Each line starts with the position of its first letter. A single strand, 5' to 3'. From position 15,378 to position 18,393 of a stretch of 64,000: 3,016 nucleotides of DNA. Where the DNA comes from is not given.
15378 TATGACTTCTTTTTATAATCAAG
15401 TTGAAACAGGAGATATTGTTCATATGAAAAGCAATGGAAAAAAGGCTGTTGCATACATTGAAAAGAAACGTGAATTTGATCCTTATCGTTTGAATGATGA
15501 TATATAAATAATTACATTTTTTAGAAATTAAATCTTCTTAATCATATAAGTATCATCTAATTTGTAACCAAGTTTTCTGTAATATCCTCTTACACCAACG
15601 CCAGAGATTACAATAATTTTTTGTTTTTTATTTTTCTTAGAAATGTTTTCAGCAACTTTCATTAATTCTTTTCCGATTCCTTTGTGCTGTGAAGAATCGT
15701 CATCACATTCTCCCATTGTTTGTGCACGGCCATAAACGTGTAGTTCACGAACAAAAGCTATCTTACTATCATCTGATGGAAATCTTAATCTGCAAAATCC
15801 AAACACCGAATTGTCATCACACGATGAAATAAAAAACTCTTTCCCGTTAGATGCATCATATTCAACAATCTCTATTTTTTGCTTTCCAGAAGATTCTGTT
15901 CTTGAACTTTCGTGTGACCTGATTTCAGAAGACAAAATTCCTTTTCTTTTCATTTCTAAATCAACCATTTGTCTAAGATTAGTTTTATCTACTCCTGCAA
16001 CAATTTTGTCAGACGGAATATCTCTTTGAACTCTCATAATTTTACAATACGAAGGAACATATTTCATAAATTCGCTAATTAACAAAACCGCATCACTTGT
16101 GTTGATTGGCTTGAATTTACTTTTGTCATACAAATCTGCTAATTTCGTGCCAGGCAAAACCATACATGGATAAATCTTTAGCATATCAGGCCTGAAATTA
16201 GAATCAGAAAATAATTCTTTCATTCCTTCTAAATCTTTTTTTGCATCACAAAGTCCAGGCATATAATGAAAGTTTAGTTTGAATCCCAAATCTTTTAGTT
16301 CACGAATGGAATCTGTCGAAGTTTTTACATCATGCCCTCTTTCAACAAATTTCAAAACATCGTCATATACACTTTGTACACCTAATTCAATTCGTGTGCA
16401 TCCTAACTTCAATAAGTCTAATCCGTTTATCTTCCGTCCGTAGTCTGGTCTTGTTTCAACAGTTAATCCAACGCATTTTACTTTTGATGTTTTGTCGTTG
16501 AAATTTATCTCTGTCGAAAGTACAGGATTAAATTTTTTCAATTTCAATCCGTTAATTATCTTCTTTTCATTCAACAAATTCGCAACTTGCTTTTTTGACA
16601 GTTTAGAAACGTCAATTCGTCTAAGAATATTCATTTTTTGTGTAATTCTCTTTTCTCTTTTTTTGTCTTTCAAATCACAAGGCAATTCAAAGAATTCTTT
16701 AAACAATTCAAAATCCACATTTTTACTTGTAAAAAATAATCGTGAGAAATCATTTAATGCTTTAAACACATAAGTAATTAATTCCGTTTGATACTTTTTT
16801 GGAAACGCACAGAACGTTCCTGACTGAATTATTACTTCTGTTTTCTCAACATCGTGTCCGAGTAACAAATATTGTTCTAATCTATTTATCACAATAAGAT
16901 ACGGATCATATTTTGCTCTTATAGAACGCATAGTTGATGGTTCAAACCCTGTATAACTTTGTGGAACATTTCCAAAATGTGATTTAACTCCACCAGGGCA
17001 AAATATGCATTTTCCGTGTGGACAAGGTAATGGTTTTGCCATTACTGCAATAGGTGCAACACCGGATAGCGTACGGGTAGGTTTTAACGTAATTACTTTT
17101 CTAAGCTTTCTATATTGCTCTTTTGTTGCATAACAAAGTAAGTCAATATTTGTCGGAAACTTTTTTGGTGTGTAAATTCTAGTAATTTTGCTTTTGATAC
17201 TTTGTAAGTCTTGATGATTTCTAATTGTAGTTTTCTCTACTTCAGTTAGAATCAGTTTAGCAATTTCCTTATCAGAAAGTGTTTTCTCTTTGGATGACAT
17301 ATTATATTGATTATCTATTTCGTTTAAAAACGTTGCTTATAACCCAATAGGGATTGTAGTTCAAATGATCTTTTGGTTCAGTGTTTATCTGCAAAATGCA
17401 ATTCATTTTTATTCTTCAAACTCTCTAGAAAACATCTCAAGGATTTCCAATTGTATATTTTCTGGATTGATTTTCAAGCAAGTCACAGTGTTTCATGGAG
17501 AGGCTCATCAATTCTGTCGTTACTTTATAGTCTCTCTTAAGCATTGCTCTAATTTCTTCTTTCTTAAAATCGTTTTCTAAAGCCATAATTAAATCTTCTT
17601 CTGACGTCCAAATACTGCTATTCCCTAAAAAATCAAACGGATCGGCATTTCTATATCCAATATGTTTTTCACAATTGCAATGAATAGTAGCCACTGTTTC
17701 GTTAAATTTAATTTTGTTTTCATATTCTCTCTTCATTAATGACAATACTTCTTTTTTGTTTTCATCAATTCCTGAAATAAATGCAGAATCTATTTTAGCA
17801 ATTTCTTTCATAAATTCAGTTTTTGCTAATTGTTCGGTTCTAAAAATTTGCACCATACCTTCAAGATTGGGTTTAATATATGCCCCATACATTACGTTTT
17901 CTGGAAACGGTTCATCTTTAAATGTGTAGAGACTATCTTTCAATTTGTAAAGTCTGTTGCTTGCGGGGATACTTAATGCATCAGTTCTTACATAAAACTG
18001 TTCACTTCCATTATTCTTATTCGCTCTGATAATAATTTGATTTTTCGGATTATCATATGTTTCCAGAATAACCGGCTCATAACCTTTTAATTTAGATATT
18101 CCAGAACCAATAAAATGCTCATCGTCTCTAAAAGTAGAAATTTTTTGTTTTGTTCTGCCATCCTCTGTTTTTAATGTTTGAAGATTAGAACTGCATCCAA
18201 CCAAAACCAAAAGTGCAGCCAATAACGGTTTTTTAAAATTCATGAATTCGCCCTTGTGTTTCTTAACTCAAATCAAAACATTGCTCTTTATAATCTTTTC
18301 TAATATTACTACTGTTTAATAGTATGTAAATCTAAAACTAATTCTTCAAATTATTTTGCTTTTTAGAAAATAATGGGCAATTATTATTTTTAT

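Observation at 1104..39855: The terminal arms co-vary within each copy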

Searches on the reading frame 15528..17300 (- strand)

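Call 12: search_protein_families(library=pfam, proteins=[window:15528-17300:-])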
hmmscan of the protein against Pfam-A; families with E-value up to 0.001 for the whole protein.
window:15528-17300:- (590 aa): 7 families
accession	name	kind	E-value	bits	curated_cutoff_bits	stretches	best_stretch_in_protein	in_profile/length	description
PF16199.10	Radical_SAM_C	-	5.3e-22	78.1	31.9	1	371-452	1-85/85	Radical_SAM C-terminal domain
PF04055.27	Radical_SAM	-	3.2e-10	40.9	29.5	1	271-351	75-155/166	Radical SAM superfamily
PF23613.1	ELP3_N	-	1.8e-08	34.6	27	1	12-77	7-69/70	ELP3 N-terminal domain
PF00583.31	Acetyltransf_1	-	3e-06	27.9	20.7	1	479-579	23-116/116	Acetyltransferase (GNAT) family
PF13673.13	Acetyltransf_10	-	6.4e-05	23.4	23.6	1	535-581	61-109/128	Acetyltransferase (GNAT) domain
PF13508.13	Acetyltransf_7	-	0.00017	22.4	27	1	497-580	12-83/84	Acetyltransferase (GNAT) domain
PF09716.15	ETRAMP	-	0.0005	20.5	29.1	0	534-569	26-60/81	Malarial early transcribed membrane protein (ETRAMP)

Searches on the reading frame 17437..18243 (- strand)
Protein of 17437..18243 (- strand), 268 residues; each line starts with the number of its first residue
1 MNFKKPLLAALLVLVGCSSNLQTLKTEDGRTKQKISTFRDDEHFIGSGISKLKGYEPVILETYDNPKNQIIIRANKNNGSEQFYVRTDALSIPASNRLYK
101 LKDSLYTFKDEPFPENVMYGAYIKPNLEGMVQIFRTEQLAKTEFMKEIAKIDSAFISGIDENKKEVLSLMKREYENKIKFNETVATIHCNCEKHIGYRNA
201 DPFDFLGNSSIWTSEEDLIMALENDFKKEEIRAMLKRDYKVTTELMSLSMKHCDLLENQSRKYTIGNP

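Call 86: search_protein_families(library=pfam, proteins=[window:17437-18243:-], max_evalue=0.0001)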
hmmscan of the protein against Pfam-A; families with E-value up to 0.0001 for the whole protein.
window:17437-18243:- (268 aa): 0 families
